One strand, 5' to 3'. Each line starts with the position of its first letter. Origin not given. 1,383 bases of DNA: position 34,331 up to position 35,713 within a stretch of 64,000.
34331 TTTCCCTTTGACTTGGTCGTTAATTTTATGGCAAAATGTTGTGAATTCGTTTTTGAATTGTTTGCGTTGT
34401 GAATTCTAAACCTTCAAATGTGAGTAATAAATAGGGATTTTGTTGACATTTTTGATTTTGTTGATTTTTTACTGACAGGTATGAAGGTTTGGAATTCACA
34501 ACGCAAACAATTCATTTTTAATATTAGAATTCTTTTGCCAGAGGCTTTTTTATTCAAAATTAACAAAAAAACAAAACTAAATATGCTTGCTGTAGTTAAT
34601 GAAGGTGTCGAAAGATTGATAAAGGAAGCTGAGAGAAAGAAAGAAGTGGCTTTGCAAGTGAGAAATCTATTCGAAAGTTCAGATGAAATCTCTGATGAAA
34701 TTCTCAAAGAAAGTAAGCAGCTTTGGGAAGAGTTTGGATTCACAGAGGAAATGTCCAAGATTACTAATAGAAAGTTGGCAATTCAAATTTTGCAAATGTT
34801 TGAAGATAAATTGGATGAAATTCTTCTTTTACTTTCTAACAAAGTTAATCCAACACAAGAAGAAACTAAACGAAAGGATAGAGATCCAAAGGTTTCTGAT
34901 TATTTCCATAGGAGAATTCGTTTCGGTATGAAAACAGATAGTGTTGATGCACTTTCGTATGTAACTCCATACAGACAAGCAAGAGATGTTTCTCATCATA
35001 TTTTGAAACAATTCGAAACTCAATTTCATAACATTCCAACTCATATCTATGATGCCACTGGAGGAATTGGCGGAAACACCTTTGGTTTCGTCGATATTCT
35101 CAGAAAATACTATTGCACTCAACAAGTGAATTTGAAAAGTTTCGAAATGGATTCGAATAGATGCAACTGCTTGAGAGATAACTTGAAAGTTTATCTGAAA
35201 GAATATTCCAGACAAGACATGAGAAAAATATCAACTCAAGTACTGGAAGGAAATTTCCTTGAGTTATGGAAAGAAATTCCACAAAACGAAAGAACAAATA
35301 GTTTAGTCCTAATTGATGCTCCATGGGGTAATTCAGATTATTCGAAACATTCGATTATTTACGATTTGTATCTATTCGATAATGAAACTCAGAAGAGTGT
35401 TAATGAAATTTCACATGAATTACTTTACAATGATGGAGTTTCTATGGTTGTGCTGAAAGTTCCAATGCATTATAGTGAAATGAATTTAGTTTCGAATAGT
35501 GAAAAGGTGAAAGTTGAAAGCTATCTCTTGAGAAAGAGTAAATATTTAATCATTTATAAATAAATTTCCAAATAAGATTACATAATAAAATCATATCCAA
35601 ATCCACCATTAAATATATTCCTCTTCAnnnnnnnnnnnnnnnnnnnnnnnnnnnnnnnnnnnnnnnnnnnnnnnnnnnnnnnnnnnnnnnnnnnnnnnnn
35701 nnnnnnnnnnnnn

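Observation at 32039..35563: TGS1 cap-hypermethylase gene next to a degenerate paralogue that has lost the PPWG catalytic motif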

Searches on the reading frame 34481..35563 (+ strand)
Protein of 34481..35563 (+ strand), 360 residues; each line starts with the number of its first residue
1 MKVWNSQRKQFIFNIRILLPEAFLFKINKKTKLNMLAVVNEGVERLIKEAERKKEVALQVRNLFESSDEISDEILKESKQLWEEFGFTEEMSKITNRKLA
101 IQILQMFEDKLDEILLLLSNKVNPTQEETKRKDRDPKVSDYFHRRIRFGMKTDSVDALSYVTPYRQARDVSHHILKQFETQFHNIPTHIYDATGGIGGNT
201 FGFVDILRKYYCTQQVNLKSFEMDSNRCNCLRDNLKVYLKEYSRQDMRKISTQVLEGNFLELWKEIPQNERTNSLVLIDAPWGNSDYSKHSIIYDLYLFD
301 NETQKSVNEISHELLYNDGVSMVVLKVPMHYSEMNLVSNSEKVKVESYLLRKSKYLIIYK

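Call 4: search_protein_families(library=pfam, proteins=[window:34481-35563:+], max_evalue=1)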
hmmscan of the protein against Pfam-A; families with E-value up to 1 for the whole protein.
window:34481-35563:+ (360 aa): 1 family
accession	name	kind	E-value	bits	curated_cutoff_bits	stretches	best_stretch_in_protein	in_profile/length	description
PF09445.16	Methyltransf_15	-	7.6e-07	29.3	22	1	188-296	3-94/165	RNA cap guanine-N2 methyltransferase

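Call 5: search_solved_structures(query=window:34481-35563:+, max_evalue=1, show_alignments=2)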
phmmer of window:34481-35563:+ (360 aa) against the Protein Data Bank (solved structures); distinct sequences matched with E-value up to 1: 3.
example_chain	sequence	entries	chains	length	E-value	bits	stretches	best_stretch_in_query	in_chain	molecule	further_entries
2lr0_A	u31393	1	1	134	0.0033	19.9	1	35-173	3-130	P-loop ntpase fold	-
2lci_A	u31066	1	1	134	0.029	16.8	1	35-173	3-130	Protein OR36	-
2lrh_A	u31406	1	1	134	0.058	15.8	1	36-173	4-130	De novo designed protein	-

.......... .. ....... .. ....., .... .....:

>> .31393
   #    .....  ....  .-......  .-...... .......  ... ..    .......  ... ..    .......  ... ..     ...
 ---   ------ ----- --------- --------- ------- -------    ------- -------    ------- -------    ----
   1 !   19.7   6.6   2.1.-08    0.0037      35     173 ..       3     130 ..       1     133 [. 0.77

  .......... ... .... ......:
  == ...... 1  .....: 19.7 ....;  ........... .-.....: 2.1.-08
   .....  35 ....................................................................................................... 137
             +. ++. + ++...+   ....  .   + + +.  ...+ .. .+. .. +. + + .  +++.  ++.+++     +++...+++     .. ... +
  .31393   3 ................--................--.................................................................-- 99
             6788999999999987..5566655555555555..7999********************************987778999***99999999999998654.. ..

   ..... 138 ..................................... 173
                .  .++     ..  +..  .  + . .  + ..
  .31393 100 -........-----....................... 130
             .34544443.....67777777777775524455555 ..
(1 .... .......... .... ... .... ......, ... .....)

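Call 7: find_homologous_proteins(query=window:34481-35563:+, max_evalue=0.001)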
Query window:34481-35563:+ (360 aa): 1 proteins with E <= 0.001 among 4330 candidates.
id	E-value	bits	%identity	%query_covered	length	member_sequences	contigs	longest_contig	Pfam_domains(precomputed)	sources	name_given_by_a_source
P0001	1.0e-230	783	97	100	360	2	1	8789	PF09445.17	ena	-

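Call 11: find_encoding_contigs(protein=P0001, flank=10000, max_places=6)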
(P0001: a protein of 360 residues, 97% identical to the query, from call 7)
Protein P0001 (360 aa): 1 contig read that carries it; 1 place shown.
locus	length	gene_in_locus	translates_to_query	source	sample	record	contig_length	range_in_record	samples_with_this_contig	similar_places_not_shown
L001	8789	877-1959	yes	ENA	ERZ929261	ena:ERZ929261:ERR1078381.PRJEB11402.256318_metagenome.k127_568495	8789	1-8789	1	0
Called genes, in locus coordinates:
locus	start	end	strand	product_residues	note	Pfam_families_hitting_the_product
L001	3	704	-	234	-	?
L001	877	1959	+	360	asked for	PF09445:Methyltransf_15 (weak)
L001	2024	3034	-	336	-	PF12937:F-box-like (weak), PF00071:Ras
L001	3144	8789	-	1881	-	?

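Call 35: find_related_loci(query=window:34583-35563:+, collection=metagenome_contigs, flank=10000)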
Query window:34583-35563:+ (326 aa) in metagenome_contigs; peptide patterns used: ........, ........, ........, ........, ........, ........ (x = any residue, [..] = any of these).
43 stretches matched a pattern, but none encodes a relative of the query by tblastn (E <= 1e-3).

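Call 38: list_cluster_members(proteins=[window:34481-35563:+, window:34583-35563:+, window:32039-32986:+, window:33180-34310:-, window:35628-36719:-])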
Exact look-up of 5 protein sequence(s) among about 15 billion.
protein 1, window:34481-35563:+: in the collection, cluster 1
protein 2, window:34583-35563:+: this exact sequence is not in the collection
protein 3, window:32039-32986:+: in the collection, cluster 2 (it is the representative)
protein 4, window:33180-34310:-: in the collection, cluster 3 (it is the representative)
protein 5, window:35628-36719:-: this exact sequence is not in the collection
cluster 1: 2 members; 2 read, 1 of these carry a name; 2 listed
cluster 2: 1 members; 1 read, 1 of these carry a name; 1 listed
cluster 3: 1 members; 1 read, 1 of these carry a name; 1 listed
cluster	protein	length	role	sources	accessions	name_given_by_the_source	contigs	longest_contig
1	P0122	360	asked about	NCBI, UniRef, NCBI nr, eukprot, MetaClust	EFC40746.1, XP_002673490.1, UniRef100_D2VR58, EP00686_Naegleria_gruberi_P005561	predicted protein [Naegleria gruberi] | Trimethylguanosine synthase n=1 Tax=Naegleria gruberi TaxID=5762 RepID=D2VR58_NAEGR | uncharacterized protein NAEGRDRAFT_51603 [Naegleria gruberi]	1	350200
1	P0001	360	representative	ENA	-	-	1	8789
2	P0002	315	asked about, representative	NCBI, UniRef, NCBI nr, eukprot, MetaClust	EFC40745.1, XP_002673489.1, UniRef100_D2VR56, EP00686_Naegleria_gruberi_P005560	predicted protein [Naegleria gruberi] | Predicted protein n=1 Tax=Naegleria gruberi TaxID=5762 RepID=D2VR56_NAEGR | uncharacterized protein NAEGRDRAFT_71468 [Naegleria gruberi]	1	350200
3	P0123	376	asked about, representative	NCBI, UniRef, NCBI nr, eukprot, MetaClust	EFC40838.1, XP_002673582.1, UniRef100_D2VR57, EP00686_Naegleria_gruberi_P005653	predicted protein [Naegleria gruberi] | Predicted protein n=1 Tax=Naegleria gruberi TaxID=5762 RepID=D2VR57_NAEGR | uncharacterized protein NAEGRDRAFT_51602 [Naegleria gruberi]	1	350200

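Call 43: find_related_loci(query=window:34583-35563:+, collection=viral_contigs, flank=5000)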
Query window:34583-35563:+ (326 aa) in viral_contigs; peptide patterns used: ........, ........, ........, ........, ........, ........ (x = any residue, [..] = any of these).
4 stretches matched a pattern, but none encodes a relative of the query by tblastn (E <= 1e-3).
